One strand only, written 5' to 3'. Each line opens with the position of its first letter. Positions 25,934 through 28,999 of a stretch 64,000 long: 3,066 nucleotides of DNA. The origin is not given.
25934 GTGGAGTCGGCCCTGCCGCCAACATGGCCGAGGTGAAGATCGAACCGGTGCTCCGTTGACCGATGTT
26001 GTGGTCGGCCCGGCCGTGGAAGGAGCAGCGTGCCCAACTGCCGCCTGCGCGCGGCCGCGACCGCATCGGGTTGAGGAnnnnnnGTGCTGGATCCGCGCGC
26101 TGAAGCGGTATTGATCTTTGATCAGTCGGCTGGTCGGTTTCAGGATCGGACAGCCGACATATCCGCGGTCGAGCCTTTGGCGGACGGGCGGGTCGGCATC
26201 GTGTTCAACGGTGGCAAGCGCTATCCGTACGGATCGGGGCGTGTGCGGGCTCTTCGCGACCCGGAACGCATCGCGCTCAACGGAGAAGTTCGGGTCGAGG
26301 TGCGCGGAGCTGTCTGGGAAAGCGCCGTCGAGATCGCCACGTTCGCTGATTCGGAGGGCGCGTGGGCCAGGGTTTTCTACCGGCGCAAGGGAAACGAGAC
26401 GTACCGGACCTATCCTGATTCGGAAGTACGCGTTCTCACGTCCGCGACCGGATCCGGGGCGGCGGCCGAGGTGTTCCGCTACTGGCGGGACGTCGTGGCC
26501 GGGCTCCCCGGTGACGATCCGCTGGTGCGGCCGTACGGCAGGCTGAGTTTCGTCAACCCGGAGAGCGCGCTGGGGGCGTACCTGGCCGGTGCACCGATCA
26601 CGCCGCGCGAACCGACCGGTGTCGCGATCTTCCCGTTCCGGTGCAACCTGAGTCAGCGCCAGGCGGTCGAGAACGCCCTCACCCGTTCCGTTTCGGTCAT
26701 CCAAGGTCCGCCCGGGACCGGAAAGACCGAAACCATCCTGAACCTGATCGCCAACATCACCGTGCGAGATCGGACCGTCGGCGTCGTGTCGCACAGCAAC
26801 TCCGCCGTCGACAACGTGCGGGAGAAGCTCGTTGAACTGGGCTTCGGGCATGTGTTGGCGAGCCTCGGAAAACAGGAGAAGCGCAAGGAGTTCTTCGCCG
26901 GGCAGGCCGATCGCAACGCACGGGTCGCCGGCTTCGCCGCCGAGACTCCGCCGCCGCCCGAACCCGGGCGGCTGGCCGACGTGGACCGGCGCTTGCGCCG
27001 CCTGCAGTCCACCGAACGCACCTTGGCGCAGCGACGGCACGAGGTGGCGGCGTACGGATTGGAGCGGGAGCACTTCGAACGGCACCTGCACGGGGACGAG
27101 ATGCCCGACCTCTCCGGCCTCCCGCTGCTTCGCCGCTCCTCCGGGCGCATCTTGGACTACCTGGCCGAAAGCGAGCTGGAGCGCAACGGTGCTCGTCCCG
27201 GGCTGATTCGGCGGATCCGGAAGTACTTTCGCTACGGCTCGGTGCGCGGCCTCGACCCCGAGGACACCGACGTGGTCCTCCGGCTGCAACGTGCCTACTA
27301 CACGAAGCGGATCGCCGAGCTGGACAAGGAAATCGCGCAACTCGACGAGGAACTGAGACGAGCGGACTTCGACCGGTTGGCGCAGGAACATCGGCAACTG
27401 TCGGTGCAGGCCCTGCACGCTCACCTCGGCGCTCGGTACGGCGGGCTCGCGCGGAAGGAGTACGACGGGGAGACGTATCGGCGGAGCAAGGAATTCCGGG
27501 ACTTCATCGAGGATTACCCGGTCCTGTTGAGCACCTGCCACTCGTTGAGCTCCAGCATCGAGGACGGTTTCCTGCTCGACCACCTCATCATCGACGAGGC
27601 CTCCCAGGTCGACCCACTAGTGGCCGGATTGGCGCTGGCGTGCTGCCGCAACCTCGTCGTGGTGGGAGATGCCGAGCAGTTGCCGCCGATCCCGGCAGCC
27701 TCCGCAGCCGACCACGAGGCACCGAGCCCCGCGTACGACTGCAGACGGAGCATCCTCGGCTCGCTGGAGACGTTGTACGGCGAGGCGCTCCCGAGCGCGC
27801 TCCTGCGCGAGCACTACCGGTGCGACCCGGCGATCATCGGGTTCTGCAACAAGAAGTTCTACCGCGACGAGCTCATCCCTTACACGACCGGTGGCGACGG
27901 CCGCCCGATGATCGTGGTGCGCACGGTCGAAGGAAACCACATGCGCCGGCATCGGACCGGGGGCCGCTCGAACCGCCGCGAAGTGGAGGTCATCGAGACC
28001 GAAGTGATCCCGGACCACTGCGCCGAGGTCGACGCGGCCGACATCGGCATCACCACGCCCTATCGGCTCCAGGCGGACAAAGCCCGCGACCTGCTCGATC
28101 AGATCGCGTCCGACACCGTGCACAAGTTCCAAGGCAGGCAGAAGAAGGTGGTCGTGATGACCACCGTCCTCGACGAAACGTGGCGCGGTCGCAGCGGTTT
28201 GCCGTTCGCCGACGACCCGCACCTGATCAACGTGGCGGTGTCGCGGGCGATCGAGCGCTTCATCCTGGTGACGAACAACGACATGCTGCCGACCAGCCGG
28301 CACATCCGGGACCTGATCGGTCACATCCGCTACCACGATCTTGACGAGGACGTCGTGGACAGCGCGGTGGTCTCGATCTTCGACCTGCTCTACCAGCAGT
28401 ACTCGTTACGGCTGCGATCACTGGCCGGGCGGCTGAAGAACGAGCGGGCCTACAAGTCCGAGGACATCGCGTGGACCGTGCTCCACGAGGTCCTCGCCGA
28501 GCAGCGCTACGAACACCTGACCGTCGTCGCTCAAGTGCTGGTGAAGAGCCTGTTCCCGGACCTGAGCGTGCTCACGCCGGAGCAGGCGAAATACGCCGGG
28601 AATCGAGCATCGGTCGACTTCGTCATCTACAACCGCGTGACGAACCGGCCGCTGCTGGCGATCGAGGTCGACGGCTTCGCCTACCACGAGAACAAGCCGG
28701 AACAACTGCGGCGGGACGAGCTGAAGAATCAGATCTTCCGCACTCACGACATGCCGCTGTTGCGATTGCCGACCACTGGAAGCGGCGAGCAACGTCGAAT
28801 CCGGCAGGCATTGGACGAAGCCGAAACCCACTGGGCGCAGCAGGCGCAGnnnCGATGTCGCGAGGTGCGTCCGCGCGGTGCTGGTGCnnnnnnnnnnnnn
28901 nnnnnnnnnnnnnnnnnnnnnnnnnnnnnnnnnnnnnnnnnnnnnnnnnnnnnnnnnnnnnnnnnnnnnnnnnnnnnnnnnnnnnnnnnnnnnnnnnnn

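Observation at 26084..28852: SF1 helicase with C-terminal DUF2726 nuclease-like domain and an unassigned 190-aa N-terminal domain (Nhi-like defense candidate)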

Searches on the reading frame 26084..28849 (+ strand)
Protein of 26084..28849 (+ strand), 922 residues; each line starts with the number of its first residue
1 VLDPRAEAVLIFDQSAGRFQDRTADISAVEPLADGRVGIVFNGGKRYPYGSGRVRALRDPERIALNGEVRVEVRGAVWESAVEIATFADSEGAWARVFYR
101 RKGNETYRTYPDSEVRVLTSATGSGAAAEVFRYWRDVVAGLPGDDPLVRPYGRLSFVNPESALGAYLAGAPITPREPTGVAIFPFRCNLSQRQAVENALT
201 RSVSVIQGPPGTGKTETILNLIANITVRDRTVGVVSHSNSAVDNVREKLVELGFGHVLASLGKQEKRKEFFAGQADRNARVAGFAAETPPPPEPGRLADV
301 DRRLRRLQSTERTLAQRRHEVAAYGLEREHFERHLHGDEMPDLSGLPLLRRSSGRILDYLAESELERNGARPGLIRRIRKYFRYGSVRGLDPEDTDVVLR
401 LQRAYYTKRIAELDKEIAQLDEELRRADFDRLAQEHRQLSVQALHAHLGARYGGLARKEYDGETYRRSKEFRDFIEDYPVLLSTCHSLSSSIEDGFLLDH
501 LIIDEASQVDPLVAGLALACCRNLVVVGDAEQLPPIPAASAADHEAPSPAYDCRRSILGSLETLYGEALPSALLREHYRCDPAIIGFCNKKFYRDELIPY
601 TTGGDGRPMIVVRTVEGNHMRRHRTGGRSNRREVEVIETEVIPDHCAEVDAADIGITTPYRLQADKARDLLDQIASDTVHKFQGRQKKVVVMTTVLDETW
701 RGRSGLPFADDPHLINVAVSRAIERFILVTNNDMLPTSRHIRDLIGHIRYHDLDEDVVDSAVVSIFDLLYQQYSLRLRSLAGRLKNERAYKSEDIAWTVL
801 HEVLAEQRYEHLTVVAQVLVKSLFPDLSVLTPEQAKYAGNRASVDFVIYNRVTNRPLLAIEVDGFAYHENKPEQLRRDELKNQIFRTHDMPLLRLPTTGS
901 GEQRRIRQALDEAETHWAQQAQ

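Call 5: search_protein_families(library=pfam, proteins=[window:26084-28849:+], max_evalue=1)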
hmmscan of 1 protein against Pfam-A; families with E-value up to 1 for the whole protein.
window:26084-28849:+ (922 aa): 21 families
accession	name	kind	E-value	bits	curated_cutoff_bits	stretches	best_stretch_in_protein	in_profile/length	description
PF13086.12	AAA_11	-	1.4e-27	97.5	27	1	187-536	2-253/257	AAA domain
PF13087.12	AAA_12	-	3.2e-21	76.2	27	1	564-732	9-194/195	AAA domain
PF13245.12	AAA_19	-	3.4e-14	53.6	25.1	2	191-250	1-62/134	AAA domain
PF13604.12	AAA_30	-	3.8e-12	46.8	27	2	188-249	3-66/191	AAA domain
PF10881.14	DUF2726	-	4.7e-11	42.9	24.7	1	790-912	6-125/126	Protein of unknown function (DUF2726)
PF01443.25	Viral_helicase1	-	5.3e-06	26.9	21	1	497-540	59-104/228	Viral superfamily 1 RNA helicase core domain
PF00580.27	UvrD-helicase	-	5.7e-06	26.6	23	1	188-532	2-250/271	UvrD/REP helicase N-terminal domain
PF18741.7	MTES_1575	-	4.4e-05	23.9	38.2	1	838-895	21-76/96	REase_MTES_1575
PF09848.15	SLFN-g3_helicase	-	0.00012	21.9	24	1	202-251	2-53/354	Schlafen group 3, DNA/RNA helicase domain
PF00270.35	DEAD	-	0.00078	19.7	26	1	190-267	3-86/167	DEAD/DEAH box helicase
PF04851.21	ResIII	-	0.00089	19.6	22.5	1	190-254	7-78/164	Type III restriction enzyme, res subunit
PF13401.12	AAA_22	-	0.0037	18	27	1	200-251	4-56/130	AAA domain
PF13191.12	AAA_16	-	0.016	16.1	32.6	1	203-315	26-128/167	AAA ATPase domain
PF20720.3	nSTAND3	-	0.034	14.3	27.2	1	192-235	8-51/155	Novel STAND NTPase 3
PF12774.13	AAA_6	-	0.035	13.6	25.2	1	201-226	32-57/327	Hydrolytic ATP binding site of dynein motor region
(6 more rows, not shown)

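Call 6: search_protein_families(library=padloc, proteins=[window:26084-28849:+], max_evalue=1)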
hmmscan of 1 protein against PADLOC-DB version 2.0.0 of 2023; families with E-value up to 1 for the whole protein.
window:26084-28849:+ (922 aa): 28 families (the best 25 are shown)
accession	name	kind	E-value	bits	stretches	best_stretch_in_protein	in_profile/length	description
PDLC03924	MkoC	-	5.9e-53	178.3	3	570-743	769-957/1136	-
PDLC03920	MkoA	-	4.7e-43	145.7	1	190-748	619-1097/1112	-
PDLC05009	PDC-S37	-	9.6e-37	124.4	2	498-673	938-1114/1550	-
PDLC03921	MkoA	-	2.4e-30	103.1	2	499-748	1298-1586/1607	-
PDLC02194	Hhe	-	7.5e-17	57.9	2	493-603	1375-1486/1911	-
PDLC05066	PDC-S68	-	1.6e-07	27.8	2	190-235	582-630/1202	-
PDLC05035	PDC-S53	-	4.4e-07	26.3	2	193-249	501-556/900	-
PDLC02895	DpdJ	-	7.5e-07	24.3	2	496-595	191-286/2112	DpdJ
PDLC01734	typeIV_RecD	-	2.2e-06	24.2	2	190-235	343-388/763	RecD_0_IVD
PDLC05064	PDC-S68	-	2.7e-06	23.4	2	193-238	692-737/1273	-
PDLC05065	PDC-S68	-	4.7e-06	22.7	2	500-536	706-745/1221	-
PDLC04140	mad8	-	8e-06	23.6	1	200-267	26-79/314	mads_8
PDLC00117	GajB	-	1.8e-05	21.5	1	188-254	17-84/604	UrvD helicase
PDLC04173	GajB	-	0.00016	18.8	1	198-253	6-60/471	-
PDLC00126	GajB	-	0.00016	18.6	1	190-256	22-91/606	UrvD helicase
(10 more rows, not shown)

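Call 7: search_protein_families(library=ncbifam, proteins=[window:26084-28849:+], max_evalue=1)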
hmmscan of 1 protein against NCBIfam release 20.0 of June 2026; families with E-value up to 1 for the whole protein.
window:26084-28849:+ (922 aa): 15 families
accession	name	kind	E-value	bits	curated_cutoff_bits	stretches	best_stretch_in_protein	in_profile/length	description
TIGR00376.1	TIGR00376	hypoth_equivalog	1.1e-40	139.7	348.9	2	471-751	339-630/639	IGHMBP2 family helicase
NF058533.1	antiphage_ProA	equivalog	2e-38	131.6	1500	3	498-681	1304-1487/1903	anti-phage protein ProA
NF040671.1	PLuB_AAA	exception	1.2e-27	95.8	999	3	187-266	816-895/1256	PLuB system helicase-like protein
NF042953.1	Hhe_antiphage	equivalog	9e-23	79.7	2000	2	497-677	1281-1457/1797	DUF4011 domain-containing anti-phage protein Hhe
TIGR01448.2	helicase_RecD2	equivalog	4.8e-13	48.1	500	2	189-225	319-355/713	SF1B family DNA helicase RecD2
TIGR01447.1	recD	equivalog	3.6e-12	45.7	310.15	2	186-226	147-188/597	exodeoxyribonuclease V subunit alpha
NF008127.0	PRK10875.1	equivalog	2.8e-07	29.5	671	1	191-225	161-195/619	exodeoxyribonuclease V subunit alpha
NF042913.1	CyRepA1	equivalog_domain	0.0022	17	200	1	201-267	2-55/595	plasmid replication protein, CyRepA1 family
NF001626.0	PRK00411.1-5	equivalog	0.015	14.2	417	1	204-248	58-100/374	ORC1-type DNA replication protein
NF001624.0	PRK00411.1-2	subfamily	0.033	13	354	1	203-246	54-96/374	ORC1-type DNA replication protein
NF008932.0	PRK12289.1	equivalog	0.079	12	483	1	192-232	170-210/363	small ribosomal subunit biogenesis GTPase RsgA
TIGR03499.1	FlhF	equivalog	0.17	11.9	174.15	1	188-236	184-235/286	flagellar biosynthesis GTPase FlhF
NF011057.0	PRK14489.1-2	subfamily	0.18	11.1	541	1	194-243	196-244/363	bifunctional molybdenum cofactor guanylyltransferase MobA/molybdopterin-guanine dinucleotide biosynthesis adaptor protein MobB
TIGR00176.1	mobB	equivalog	0.2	11.7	76.2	1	205-240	3-38/155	molybdopterin-guanine dinucleotide biosynthesis protein B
TIGR03469.1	HpnB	hypoth_equivalog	0.23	10.4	379.25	1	664-754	81-166/386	hopene-associated glycosyltransferase HpnB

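Call 10: find_homologous_proteins(query=window:26084-28849:+, max_evalue=1e-10)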
Query window:26084-28849:+ (922 aa): 1083 proteins with E <= 1e-10 among 8000 candidates; the best 120 are listed.
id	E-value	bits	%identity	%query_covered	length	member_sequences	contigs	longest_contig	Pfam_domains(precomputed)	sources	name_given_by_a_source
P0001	0.0e+0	1963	100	94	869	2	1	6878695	PF13087.13,PF13086.13,PF01443.25,PF13604.13,PF13245.13,PF10881.15,PF00580.28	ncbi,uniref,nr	ncbi:AAA domain-containing protein [Saccharopolyspora gloriosae]|uniref:AAA domain-containing protei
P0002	0.0e+0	1777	85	100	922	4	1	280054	PF13087.13,PF13086.13,PF01443.25,PF13604.13,PF13245.13,PF10881.15,PF00580.28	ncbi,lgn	ncbi:AAA domain-containing protein [Saccharopolyspora gloriosae]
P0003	0.0e+0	1551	74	100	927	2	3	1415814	PF13087.13,PF13086.13,PF01443.25,PF13604.13,PF13245.13,PF10881.15,PF00580.28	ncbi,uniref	ncbi:AAA domain-containing protein [Saccharopolyspora hirsuta]|uniref:AAA domain-containing protein 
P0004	0.0e+0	1446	71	100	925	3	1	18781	PF13087.13,PF13086.13,PF01443.25,PF13604.13,PF13245.13,PF10881.15,PF00580.28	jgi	jgi:hypothetical protein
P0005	0.0e+0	1434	69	100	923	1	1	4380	PF13087.13,PF13086.13,PF01443.25,PF13604.13,PF13245.13,PF18741.8,PF10881.15,PF00580.28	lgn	-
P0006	0.0e+0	1428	70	100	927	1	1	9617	PF13087.13,PF13086.13,PF01443.25,PF13604.13,PF13245.13,PF10881.15,PF00580.28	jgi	jgi:AAA domain/Protein of unknown function (DUF2726)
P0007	0.0e+0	1385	67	100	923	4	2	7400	PF13087.13,PF13086.13,PF01443.25,PF13604.13,PF13245.13,PF18741.8,PF10881.15,PF00580.28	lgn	-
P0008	0.0e+0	1355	67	100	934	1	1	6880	PF13087.13,PF13086.13,PF01443.25,PF13604.13,PF13245.13,PF10881.15,PF00580.28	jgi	jgi:hypothetical protein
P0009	0.0e+0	1347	67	100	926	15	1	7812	PF13087.13,PF13086.13,PF13604.13,PF13245.13,PF10881.15,PF00580.28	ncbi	ncbi:MAG: AAA domain-containing protein [Pseudonocardiaceae bacterium]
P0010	0.0e+0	1345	65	100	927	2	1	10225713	PF13087.13,PF13086.13,PF01443.25,PF13604.13,PF13245.13,PF10881.15,PF00580.28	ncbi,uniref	ncbi:AAA domain-containing protein [Amycolatopsis sp. WGS_07]|uniref:AAA domain-containing protein n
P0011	0.0e+0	1342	66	100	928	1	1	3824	PF13087.13,PF13086.13,PF01443.25,PF13604.13,PF13245.13,PF10881.15,PF09848.16,PF00580.28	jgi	jgi:hypothetical protein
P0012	0.0e+0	1338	66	100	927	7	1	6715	PF13087.13,PF13086.13,PF01443.25,PF13604.13,PF13245.13,PF10881.15,PF00580.28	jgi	jgi:hypothetical protein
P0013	0.0e+0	1337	65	100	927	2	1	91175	PF13087.13,PF13086.13,PF01443.25,PF13604.13,PF13245.13,PF10881.15,PF00580.28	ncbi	-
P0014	0.0e+0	1335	66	100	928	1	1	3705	PF13087.13,PF13086.13,PF13604.13,PF13245.13,PF10881.15,PF00580.28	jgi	jgi:hypothetical protein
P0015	0.0e+0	1333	66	100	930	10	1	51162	PF13087.13,PF13086.13,PF01443.25,PF13604.13,PF13245.13,PF10881.15,PF00580.28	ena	-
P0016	0.0e+0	1331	65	100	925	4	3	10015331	PF13087.13,PF13086.13,PF01443.25,PF13604.13,PF13245.13,PF10881.15,PF00580.28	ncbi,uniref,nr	ncbi:AAA domain-containing protein [Kutzneria viridogrisea]|uniref:DNA polymerase III delta prime su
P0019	0.0e+0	1327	64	100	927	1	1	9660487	PF13087.13,PF13086.13,PF01443.25,PF13604.13,PF13245.13,PF10881.15,PF00580.28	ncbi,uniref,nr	ncbi:AAA domain-containing protein [Amycolatopsis sp. EV170708-02-1]|uniref:AAA domain-containing pr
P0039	0.0e+0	1309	64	100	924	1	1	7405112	PF13087.13,PF13086.13,PF01443.25,PF13604.13,PF13245.13,PF10881.15,PF00580.28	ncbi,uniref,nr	ncbi:DNA helicase [Alloactinosynnema sp. L-07]|uniref:AAA domain-containing protein n=1 Tax=Alloacti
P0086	0.0e+0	1279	64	97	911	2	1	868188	PF13087.13,PF13086.13,PF01443.25,PF13604.13,PF13245.13,PF10881.15,PF00580.28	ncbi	ncbi:AAA domain-containing protein [Saccharomonospora sp. NPDC006951]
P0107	0.0e+0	1266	64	100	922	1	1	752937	PF13087.13,PF13086.13,PF01443.25,PF13604.13,PF13245.13,PF10881.15,PF00580.28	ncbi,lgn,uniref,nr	ncbi:AAA domain-containing protein [Actinokineospora xionganensis]|uniref:AAA family ATPase n=1 Tax=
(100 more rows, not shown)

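Call 12: find_encoding_contigs(protein=P0003, flank=8000, max_places=2)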
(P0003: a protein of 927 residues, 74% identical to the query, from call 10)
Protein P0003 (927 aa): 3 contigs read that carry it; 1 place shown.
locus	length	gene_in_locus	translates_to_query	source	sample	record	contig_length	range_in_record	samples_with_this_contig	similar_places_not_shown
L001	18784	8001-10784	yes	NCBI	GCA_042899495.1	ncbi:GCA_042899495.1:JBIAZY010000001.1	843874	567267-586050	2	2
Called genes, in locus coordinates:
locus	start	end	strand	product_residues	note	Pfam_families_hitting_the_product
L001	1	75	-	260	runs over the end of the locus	PF13191:AAA_16 (weak), PF00005:ABC_tran, PF13304:AAA_21 (faint)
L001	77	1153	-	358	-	PF01032:FecCD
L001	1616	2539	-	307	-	PF00126:HTH_1, PF03466:LysR_substrate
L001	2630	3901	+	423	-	PF03553:Na_H_antiporter (faint), PF03600:CitMHS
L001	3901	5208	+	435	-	PF07287:AtuA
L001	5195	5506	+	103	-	PF23544:AtuA_ferredoxin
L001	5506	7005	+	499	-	PF02129:Peptidase_S15, PF00326:Peptidase_S9 (weak), PF02129:Peptidase_S15, PF08530:PepX_C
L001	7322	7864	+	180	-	-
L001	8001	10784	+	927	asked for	PF00580:UvrD-helicase (faint), PF13086:AAA_11, PF13245:AAA_19 (weak), PF13604:AAA_30 (weak), PF01443:Viral_helicase1 (faint), PF13087:AAA_12, PF10881:DUF2726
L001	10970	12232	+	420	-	PF01565:FAD_binding_4, PF04030:ALO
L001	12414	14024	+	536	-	PF00732:GMC_oxred_N, PF00890:FAD_binding_2 (weak), PF01266:DAO (weak), PF05834:Lycopene_cycl (faint), PF07992:Pyr_redox_2 (faint), PF05199:GMC_oxred_C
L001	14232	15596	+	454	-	PF07690:MFS_1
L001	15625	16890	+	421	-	PF13378:MR_MLE_C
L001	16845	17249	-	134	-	PF00561:Abhydrolase_1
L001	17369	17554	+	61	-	PF00582:Usp (weak)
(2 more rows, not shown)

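Call 13: find_encoding_contigs(protein=P0010, flank=8000, max_places=2)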
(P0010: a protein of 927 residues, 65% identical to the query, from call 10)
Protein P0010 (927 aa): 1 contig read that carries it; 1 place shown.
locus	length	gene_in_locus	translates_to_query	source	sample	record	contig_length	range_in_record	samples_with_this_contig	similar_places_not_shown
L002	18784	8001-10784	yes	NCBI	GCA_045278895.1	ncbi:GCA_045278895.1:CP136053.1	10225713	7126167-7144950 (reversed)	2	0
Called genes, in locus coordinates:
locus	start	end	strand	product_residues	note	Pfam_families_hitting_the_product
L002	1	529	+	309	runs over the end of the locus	PF04542:Sigma70_r2, PF08281:Sigma70_r4_2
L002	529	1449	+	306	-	PF08240:ADH_N, PF00107:ADH_zinc_N, PF13602:ADH_zinc_N_2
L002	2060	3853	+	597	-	PF20720:nSTAND3 (weak), PF07728:AAA_5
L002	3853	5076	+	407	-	-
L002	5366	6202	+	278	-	PF01656:CbiA, PF07755:DUF1611 (faint), PF13500:AAA_26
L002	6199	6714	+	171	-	PF07690:MFS_1 (weak)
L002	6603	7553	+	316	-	PF05977:MFS_3 (weak), PF07690:MFS_1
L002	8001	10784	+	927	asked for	PF00580:UvrD-helicase, PF13086:AAA_11, PF13245:AAA_19 (weak), PF13604:AAA_30 (weak), PF01443:Viral_helicase1 (faint), PF13087:AAA_12, PF10881:DUF2726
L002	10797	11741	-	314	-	PF08240:ADH_N, PF00107:ADH_zinc_N, PF13602:ADH_zinc_N_2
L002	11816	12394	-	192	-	PF09250:Prim-Pol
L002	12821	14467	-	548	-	-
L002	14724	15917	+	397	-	PF06441:EHN, PF00561:Abhydrolase_1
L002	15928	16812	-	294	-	PF00165:HTH_AraC, PF12833:HTH_18, PF00165:HTH_AraC (weak)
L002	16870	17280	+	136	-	PF12680:SnoaL_2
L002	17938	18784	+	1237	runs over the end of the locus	-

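Call 14: find_encoding_contigs(protein=P0016, flank=8000, max_places=2)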
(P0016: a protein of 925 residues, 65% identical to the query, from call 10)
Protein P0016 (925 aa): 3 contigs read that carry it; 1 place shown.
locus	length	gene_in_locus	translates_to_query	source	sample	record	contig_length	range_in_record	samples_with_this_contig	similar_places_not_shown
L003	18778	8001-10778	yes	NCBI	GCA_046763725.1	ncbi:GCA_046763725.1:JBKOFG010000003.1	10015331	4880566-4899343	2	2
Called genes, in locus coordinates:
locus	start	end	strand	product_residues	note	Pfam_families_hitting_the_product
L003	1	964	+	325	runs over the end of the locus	PF00248:Aldo_ket_red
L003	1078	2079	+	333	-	-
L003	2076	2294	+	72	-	PF18963:DUF5703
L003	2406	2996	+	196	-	PF01872:RibD_C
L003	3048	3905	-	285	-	PF00561:Abhydrolase_1, PF00975:Thioesterase (weak), PF12146:Hydrolase_4, PF12697:Abhydrolase_6, PF20408:Abhydrolase_11 (faint), PF00326:Peptidase_S9 (faint)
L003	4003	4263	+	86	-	PF19950:DUF6412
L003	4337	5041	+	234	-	PF02096:60KD_IMP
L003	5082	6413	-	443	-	PF04389:Peptidase_M28, PF01546:Peptidase_M20, PF07687:M20_dimer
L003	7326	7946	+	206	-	PF08751:TrwC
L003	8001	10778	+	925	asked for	PF00580:UvrD-helicase (faint), PF13086:AAA_11, PF13245:AAA_19 (weak), PF13604:AAA_30 (weak), PF01443:Viral_helicase1 (faint), PF13087:AAA_12, PF10881:DUF2726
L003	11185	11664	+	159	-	PF04014:MazE_antitoxin (faint)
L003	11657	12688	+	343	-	PF00589:Phage_integrase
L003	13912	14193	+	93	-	-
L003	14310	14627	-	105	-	PF13340:DUF4096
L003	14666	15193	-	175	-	PF00440:TetR_N, PF21597:TetR_C_43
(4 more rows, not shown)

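Call 29: search_solved_structures(query=A1, max_evalue=0.001)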
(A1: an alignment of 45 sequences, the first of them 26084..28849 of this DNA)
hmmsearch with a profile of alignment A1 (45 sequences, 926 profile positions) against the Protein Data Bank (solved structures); distinct sequences matched with E-value up to 0.001: 25.
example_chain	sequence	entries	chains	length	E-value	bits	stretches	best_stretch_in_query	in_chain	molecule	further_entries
4b3g_A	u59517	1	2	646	2.7e-30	108.5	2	500-754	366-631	DNA-BINDING PROTEIN SMUBP-2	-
4b3f_X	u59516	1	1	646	3.2e-30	108.2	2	500-754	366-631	DNA-BINDING PROTEIN SMUBP-2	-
5eaw_A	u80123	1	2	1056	7.3e-30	107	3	625-734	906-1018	DNA replication ATP-dependent helicase/nuclease DNA2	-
5eax_A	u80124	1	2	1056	7.3e-30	107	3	625-734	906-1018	DNA replication ATP-dependent helicase/nuclease DNA2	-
5ean_A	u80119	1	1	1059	7.4e-30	107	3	625-734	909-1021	DNA replication ATP-dependent helicase/nuclease DNA2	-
5mzn_A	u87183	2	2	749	2.1e-23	85.7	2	400-748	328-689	Helicase SEN1,Helicase SEN1 | Helicase SEN1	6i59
8ram_O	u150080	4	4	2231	9.3e-23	83.5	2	415-748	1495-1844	Helicase SEN1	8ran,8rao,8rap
8rd3_A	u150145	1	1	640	2.7e-22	82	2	503-740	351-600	ATP-dependent helicase NAM7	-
2xzo_A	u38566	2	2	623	5.9e-22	80.8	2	481-750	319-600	REGULATOR OF NONSENSE TRANSCRIPTS 1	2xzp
2gjk_A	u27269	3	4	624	6e-22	80.8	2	481-750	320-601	Regulator of nonsense transcripts 1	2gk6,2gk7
2xzl_A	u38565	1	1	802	6.2e-22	80.8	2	503-739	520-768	ATP-DEPENDENT HELICASE NAM7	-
6ej5_A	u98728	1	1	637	6.5e-22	80.7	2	481-750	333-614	Regulator of nonsense transcripts 1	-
9qdq_A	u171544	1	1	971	1.1e-21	80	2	503-740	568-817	ATP-dependent helicase NAM7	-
9qwn_A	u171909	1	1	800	1.5e-21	79.5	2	481-750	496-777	Isoform 2 of Regulator of nonsense transcripts 1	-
2wjv_A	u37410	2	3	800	1.5e-21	79.5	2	481-750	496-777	REGULATOR OF NONSENSE TRANSCRIPTS 1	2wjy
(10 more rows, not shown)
